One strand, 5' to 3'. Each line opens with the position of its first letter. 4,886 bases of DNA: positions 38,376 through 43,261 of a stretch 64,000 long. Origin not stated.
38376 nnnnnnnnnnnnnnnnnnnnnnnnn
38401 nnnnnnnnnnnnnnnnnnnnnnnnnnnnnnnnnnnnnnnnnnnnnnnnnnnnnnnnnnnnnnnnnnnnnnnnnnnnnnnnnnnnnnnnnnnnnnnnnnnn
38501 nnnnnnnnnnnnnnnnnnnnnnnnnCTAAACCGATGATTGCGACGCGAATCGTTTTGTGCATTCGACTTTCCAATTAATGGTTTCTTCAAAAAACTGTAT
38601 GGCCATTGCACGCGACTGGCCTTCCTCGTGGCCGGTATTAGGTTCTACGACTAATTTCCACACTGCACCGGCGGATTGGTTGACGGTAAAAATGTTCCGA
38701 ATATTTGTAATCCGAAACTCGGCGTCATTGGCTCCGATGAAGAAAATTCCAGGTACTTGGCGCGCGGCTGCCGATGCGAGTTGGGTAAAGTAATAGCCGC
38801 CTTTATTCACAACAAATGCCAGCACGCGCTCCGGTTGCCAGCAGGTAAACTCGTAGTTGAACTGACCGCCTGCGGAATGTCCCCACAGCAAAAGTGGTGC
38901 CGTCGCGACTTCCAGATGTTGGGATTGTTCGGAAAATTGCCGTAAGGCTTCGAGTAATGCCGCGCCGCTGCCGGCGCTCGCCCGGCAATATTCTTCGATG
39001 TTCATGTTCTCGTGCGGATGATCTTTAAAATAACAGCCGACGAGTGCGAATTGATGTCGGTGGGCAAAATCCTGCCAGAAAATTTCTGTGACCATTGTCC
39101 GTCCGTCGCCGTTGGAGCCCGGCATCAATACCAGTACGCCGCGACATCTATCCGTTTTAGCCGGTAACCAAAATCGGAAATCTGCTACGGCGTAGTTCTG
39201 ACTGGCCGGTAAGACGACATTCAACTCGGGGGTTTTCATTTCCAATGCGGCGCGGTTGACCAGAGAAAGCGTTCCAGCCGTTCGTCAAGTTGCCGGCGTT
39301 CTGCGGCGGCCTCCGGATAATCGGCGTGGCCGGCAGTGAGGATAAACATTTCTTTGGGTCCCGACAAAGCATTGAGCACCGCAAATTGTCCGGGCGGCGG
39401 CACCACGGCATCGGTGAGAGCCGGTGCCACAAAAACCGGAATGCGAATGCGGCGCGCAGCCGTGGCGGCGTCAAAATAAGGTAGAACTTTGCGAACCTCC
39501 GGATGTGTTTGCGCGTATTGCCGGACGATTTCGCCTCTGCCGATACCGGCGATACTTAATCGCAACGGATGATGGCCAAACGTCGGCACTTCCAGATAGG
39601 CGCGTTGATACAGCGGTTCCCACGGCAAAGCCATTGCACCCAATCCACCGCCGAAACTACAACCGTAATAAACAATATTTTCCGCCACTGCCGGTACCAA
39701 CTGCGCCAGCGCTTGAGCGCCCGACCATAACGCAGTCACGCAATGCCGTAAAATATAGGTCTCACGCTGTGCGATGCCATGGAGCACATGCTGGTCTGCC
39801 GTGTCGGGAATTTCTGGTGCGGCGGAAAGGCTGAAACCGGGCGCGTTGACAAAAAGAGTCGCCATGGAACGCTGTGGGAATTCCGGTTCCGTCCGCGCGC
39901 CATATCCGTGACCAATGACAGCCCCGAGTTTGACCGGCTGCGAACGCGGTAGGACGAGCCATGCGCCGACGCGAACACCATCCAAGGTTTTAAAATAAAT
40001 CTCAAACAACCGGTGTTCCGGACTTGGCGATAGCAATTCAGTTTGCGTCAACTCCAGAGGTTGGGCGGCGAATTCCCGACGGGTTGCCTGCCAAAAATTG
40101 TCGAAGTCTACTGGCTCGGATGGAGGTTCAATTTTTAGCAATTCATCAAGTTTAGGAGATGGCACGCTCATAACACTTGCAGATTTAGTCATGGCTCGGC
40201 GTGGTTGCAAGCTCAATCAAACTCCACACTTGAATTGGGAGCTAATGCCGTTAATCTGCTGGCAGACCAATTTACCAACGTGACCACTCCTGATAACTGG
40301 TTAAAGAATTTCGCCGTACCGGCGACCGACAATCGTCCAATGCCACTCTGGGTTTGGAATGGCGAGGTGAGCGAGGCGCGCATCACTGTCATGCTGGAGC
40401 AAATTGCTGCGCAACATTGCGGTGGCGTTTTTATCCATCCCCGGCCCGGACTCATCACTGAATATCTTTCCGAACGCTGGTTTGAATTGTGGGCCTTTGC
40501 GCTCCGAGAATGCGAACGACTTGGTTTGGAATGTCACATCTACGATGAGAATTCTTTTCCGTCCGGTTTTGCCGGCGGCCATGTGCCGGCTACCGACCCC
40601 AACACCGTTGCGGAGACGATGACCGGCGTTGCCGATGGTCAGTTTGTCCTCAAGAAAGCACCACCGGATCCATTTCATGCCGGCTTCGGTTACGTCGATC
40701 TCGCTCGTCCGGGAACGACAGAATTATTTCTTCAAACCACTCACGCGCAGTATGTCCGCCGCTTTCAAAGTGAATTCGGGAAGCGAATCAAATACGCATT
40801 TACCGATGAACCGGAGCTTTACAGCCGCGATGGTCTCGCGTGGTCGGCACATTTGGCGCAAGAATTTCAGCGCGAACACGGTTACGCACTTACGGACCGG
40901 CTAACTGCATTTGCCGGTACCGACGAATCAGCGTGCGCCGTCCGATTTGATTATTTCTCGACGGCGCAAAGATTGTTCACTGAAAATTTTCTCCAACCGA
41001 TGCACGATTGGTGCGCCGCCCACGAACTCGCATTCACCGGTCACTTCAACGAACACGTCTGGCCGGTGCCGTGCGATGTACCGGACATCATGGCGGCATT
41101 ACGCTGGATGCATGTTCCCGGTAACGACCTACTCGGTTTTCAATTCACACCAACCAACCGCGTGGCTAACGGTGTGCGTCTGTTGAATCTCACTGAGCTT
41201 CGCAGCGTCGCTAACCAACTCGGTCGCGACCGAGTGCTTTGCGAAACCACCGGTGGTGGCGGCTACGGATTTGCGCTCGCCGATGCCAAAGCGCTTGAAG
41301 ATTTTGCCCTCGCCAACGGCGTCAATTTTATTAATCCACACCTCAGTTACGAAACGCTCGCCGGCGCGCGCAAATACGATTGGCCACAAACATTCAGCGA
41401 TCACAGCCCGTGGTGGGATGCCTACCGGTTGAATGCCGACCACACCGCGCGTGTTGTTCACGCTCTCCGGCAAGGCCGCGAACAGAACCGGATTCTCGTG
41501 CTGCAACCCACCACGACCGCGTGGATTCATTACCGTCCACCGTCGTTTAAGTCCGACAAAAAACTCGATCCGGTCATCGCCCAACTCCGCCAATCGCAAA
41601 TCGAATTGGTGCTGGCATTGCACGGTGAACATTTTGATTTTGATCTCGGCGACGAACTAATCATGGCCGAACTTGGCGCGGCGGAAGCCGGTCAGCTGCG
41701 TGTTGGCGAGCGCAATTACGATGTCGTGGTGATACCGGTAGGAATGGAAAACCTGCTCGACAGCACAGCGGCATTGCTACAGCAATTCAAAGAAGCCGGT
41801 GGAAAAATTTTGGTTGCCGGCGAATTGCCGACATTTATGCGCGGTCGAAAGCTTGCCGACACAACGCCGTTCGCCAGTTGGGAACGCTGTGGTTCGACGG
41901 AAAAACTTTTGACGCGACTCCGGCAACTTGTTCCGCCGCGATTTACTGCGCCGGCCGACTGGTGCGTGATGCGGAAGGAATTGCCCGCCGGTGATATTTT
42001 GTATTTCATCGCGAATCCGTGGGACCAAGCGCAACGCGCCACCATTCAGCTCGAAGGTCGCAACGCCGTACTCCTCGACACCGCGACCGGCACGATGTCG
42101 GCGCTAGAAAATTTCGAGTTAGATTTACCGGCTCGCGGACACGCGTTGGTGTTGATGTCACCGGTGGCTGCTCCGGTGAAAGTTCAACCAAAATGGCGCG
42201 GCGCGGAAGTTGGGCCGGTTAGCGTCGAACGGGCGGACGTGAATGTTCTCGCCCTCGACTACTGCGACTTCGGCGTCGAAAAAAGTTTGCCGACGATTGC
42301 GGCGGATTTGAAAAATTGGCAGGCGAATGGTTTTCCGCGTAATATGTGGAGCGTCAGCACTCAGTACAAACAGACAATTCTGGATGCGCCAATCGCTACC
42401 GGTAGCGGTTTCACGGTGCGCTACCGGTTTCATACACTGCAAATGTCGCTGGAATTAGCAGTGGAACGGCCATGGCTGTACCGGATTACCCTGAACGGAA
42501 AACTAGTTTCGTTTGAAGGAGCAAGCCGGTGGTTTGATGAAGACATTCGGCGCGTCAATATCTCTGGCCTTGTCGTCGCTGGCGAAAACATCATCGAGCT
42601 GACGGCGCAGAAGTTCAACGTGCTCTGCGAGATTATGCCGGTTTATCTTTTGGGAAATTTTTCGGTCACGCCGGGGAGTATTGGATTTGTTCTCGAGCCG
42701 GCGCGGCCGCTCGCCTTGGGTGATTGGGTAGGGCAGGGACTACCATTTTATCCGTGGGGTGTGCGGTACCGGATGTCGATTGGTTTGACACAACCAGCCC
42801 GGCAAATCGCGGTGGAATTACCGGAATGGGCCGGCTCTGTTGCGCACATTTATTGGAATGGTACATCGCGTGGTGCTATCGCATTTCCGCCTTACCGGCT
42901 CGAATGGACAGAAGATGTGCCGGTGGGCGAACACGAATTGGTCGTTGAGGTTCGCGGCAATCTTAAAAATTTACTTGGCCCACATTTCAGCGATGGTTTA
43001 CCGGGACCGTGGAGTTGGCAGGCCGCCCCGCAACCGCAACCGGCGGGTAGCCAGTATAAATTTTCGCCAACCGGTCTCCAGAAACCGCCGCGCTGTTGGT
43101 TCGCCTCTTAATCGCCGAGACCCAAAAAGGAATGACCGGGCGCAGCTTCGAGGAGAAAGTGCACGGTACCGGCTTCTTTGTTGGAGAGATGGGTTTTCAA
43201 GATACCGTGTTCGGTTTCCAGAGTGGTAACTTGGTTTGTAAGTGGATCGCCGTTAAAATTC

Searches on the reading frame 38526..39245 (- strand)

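Call 3: search_protein_families(library=pfam, proteins=[window:38526-39245:-], max_evalue=0.01)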
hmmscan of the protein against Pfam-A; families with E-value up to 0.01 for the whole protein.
window:38526-39245:- (239 aa): 0 families

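Call 4: search_protein_families(library=ncbifam, proteins=[window:38526-39245:-], max_evalue=0.01)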
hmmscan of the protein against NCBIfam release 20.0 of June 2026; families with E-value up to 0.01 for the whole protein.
window:38526-39245:- (239 aa): 1 family
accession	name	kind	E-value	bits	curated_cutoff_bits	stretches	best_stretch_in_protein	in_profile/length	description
NF050058.1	e_dPHAscl_type1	hypoth_equivalog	0.00014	21.5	150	1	19-155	6-143/276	extracellular catalytic domain type 1 short-chain-length polyhydroxyalkanoate depolymerase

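Call 73: search_protein_families(library=pfam, proteins=[window:38526-39245:-], max_evalue=0.01)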
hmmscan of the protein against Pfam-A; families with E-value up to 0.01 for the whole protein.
window:38526-39245:- (239 aa): 0 families

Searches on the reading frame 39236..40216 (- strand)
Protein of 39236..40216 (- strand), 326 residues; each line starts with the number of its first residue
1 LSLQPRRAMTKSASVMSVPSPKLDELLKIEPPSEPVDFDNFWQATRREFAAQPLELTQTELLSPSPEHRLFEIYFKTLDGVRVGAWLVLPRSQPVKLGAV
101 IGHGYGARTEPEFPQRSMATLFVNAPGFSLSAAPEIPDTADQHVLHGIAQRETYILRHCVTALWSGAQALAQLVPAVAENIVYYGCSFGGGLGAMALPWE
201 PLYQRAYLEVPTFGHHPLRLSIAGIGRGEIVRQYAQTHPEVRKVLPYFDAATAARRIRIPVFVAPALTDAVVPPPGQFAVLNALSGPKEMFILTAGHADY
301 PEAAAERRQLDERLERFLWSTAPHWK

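Call 3: search_protein_families(library=pfam, proteins=[window:39236-40216:-], max_evalue=0.01)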
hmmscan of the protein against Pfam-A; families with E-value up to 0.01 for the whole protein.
window:39236-40216:- (326 aa): 1 family
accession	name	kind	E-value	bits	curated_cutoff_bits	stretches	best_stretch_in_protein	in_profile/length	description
PF05448.18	AXE1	-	6.6e-27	94.5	21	1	22-301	7-306/321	Acetyl xylan esterase (AXE1)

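Call 4: search_protein_families(library=ncbifam, proteins=[window:39236-40216:-], max_evalue=0.01)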
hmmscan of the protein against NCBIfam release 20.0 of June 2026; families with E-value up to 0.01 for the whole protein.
window:39236-40216:- (326 aa): 0 families

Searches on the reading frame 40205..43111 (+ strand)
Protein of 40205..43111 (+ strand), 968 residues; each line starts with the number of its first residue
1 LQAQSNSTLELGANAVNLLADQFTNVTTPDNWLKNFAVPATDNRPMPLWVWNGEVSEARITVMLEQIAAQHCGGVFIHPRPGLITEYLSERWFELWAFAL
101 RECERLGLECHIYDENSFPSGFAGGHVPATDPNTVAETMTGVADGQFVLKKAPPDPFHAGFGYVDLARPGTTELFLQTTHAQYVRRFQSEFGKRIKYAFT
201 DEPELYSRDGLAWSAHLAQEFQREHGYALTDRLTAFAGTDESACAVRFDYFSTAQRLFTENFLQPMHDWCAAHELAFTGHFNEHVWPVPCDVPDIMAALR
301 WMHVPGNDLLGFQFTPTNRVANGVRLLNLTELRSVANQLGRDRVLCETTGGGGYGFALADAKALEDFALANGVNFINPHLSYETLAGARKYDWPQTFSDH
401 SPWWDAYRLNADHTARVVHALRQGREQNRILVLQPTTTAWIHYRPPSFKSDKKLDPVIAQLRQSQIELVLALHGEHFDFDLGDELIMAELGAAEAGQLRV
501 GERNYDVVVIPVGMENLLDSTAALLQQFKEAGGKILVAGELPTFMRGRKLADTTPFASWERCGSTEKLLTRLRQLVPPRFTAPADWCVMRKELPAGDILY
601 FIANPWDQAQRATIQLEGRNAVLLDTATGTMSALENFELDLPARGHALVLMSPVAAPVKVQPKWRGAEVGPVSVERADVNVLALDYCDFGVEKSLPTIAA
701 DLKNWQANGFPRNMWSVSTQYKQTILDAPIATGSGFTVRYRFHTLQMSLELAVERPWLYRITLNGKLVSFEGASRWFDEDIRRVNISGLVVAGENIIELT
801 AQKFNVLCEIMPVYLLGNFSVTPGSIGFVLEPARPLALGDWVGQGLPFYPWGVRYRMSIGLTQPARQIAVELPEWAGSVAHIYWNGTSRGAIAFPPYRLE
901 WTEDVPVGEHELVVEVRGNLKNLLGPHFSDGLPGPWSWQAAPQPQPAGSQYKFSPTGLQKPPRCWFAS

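Call 7: search_protein_families(library=pfam, proteins=[window:40205-43111:+], max_evalue=0.001)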
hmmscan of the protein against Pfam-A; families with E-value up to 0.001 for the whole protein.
window:40205-43111:+ (968 aa): 1 family
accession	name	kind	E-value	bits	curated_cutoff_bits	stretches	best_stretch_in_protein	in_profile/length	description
PF17132.9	Glyco_hydro_106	-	1.3e-12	47.5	29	1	173-427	277-535/743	alpha-L-rhamnosidase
